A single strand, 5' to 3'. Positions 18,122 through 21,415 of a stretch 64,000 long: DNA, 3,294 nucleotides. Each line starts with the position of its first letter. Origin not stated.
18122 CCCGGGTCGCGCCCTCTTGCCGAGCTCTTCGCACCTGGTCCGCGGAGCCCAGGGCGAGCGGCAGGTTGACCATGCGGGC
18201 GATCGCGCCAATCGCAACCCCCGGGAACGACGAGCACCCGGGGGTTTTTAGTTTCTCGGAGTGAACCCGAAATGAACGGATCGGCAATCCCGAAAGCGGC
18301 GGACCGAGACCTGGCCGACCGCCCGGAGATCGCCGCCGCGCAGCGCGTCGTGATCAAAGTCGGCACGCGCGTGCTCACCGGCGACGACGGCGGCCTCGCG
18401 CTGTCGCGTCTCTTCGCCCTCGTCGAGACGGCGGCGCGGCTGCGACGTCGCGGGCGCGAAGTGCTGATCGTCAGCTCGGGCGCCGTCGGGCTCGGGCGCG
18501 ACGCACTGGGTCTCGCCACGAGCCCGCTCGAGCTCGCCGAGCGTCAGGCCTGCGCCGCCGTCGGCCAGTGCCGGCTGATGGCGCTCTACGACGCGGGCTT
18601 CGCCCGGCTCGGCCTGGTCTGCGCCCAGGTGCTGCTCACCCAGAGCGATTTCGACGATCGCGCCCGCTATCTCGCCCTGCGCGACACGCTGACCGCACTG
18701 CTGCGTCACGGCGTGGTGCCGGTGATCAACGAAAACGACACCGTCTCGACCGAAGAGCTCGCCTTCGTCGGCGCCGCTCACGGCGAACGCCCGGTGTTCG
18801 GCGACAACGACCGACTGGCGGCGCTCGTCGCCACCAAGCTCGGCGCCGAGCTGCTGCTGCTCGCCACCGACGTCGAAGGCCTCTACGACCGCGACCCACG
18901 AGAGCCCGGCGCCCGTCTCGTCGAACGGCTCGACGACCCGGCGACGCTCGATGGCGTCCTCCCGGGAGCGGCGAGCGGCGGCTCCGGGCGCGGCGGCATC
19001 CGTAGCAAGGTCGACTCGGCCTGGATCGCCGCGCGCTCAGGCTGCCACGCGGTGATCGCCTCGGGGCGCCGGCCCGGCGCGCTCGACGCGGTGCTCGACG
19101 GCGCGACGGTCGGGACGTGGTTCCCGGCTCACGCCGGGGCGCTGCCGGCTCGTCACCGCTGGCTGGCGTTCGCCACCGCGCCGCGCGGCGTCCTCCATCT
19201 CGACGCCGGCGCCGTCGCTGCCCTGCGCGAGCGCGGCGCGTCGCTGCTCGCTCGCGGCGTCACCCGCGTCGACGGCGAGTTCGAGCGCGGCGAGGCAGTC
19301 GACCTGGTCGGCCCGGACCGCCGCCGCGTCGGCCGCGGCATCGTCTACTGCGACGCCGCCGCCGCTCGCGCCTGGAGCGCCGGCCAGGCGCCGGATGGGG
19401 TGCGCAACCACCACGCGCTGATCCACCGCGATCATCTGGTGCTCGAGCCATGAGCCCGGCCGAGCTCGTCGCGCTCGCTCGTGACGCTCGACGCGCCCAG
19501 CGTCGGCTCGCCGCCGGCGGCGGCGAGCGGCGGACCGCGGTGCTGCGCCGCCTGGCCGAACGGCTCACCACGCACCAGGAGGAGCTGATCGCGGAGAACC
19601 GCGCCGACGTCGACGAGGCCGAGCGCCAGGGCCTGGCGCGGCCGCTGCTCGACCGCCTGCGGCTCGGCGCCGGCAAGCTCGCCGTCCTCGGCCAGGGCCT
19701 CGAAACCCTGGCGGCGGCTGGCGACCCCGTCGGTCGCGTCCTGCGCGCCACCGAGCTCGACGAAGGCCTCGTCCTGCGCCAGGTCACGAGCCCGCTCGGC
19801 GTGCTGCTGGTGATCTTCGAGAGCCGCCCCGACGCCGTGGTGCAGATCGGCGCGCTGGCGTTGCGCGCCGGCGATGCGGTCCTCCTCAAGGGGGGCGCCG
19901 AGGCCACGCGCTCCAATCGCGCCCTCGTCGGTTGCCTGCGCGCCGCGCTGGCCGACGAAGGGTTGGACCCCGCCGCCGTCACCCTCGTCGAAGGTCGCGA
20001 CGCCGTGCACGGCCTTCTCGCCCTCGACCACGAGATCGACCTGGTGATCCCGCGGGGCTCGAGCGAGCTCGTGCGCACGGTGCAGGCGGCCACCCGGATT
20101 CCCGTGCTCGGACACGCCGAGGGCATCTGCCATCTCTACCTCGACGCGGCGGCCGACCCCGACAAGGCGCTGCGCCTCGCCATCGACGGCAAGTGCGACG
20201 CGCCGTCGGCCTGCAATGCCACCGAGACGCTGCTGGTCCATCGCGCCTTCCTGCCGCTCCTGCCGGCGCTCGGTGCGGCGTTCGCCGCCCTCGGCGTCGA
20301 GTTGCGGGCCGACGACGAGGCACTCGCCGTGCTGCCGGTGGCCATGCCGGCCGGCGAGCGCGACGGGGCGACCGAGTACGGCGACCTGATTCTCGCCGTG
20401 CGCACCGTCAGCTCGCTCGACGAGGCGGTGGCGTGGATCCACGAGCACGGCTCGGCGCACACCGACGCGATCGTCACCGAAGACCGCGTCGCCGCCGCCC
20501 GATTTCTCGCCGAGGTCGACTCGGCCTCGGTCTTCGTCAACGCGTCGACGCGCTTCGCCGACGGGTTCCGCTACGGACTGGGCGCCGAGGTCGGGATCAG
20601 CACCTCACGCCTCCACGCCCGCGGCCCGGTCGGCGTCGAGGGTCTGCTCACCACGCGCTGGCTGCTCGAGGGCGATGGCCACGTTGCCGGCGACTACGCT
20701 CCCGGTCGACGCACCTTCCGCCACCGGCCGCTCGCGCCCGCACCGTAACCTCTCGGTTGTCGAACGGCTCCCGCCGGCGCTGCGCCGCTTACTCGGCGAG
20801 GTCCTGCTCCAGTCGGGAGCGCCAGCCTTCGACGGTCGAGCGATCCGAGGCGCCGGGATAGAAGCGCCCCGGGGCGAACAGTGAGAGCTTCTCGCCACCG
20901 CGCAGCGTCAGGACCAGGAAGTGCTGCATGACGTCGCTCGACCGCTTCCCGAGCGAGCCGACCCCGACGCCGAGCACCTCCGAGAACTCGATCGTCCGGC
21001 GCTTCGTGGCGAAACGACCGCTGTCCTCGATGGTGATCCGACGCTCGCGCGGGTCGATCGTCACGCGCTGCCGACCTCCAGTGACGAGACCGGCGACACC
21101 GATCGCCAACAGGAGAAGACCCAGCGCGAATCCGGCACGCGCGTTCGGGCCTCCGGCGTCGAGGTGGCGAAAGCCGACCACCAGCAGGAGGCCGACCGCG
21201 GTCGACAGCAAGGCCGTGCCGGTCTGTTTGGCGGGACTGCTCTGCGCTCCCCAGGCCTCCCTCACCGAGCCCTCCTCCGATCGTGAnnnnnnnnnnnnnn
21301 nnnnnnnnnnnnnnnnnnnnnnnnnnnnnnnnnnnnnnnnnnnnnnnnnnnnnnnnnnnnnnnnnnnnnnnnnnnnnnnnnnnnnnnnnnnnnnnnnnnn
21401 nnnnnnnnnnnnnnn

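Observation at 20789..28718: pbpC separated from the A2M gene by a divergent Ser/Thr-kinase / FHA-EAL signalling module and a LysM-FecR gene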

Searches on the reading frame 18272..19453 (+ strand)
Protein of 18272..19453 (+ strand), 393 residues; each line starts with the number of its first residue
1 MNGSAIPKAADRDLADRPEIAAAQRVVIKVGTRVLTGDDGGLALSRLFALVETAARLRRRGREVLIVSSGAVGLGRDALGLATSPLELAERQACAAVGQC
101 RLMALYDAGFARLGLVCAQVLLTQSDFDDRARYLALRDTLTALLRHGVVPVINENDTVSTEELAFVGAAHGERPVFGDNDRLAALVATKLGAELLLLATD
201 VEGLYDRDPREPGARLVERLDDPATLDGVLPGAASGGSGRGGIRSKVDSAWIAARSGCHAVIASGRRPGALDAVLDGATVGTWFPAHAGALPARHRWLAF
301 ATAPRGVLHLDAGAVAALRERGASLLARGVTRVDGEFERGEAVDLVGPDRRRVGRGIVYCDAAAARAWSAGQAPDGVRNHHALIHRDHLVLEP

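Call 10: search_protein_families(library=pfam, proteins=[window:18272-19453:+], max_evalue=0.01)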
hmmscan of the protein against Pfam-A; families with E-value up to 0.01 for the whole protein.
window:18272-19453:+ (393 aa): 3 families
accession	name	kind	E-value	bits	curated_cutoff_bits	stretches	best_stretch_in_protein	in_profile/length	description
PF00696.33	AA_kinase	-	8.1e-45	153.8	24.9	1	25-264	2-234/234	Amino acid kinase family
PF01472.26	PUA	-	7.1e-16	58.3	24.8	1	307-367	2-61/74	PUA domain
PF17785.7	PUA_3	-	0.0047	17.1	22.6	0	309-357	2-50/64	PUA-like domain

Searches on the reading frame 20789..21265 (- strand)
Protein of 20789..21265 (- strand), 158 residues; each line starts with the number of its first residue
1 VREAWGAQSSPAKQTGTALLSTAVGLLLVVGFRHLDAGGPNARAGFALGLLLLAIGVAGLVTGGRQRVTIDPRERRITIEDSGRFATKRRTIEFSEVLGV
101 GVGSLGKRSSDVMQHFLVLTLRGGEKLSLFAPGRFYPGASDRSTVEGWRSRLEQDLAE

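Call 10: search_protein_families(library=pfam, proteins=[window:20789-21265:-], max_evalue=0.01)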
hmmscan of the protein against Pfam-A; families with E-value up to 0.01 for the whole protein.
window:20789-21265:- (158 aa): 0 families

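Call 39: search_protein_families(library=pfam, proteins=[window:20789-21265:-], max_evalue=10)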
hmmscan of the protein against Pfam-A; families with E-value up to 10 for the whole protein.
window:20789-21265:- (158 aa): 4 families
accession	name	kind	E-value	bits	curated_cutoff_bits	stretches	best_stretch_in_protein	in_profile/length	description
PF19762.4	DUF6249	-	0.06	13.7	33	1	12-62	55-99/104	Domain of unknown function (DUF6249)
PF02656.20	DUF202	-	0.19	12.6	23.4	1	15-66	16-61/68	Domain of unknown function (DUF202)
PF11139.14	SfLAP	-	0.25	11.2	35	1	16-77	37-91/213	Sap, sulfolipid-1-addressing protein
PF19744.4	DUF6232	-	1.4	9.9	27.4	1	16-78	35-87/117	Family of unknown function (DUF6232)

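Call 70: search_protein_representatives(protein=window:20789-21265:-)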
Query: 158 residues. Proteins with E-value up to 0.001 (for the whole library): 198; up to 1e-10: 112; up to 1e-30: 8. The best 150 are listed.
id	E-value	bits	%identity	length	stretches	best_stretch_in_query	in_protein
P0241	1.8e-39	151.3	49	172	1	4-154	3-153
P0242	5.0e-39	149.8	55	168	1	3-157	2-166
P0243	1.7e-38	148.1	52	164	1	3-154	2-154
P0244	3.1e-38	147.3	49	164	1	3-156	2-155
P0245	2.4e-37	144.4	52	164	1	2-156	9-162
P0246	1.8e-34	135.0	46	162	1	2-154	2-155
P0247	9.9e-34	132.6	60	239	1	47-153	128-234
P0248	1.0e-30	122.8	46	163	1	3-155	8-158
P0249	1.3e-30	122.6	59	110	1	48-151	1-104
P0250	1.3e-29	119.3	45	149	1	19-154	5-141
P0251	8.1e-29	116.7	50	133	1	31-154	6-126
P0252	1.9e-28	115.5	45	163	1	3-156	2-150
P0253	6.7e-28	113.7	41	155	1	3-154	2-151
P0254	1.7e-27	112.4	42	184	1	3-158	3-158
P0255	5.3e-27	110.8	43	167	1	5-154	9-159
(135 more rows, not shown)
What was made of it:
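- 20789..21265 (-): Small membrane protein, 158 aa. It is a real gene and probably co-transcribed here, but it is not part of the conserved module. 198 representative homologues (call 70).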

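Call 71: find_encoding_contigs(protein=P0242, flank=6000, max_places=4)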
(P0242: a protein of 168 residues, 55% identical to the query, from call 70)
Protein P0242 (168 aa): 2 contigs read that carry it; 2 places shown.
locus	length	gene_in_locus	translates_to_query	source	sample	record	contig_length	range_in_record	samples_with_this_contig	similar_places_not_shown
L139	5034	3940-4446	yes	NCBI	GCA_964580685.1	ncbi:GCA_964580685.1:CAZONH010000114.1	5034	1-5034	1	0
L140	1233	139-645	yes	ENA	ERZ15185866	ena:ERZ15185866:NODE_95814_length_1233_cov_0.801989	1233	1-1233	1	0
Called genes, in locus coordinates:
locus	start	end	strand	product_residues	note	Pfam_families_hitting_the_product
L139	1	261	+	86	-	?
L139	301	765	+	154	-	PF00364:Biotin_lipoyl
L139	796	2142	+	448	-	PF00289:Biotin_carb_N, PF02222:ATP-grasp, PF02786:CPSase_L_D2, PF07478:Dala_Dala_lig_C, PF02785:Biotin_carb_C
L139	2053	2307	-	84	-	-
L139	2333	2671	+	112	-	PF00543:P-II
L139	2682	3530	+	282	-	-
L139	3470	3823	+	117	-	-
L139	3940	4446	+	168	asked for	-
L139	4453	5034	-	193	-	?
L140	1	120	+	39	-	?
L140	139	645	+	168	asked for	-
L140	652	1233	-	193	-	?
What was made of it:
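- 20789..21265 (-): A homologue lies in an unrelated context (call 71).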

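Call 86: search_protein_families(library=ncbifam, proteins=[window:20789-21265:-], max_evalue=0.001)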
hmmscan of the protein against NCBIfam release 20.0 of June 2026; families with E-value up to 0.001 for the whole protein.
window:20789-21265:- (158 aa): 0 families
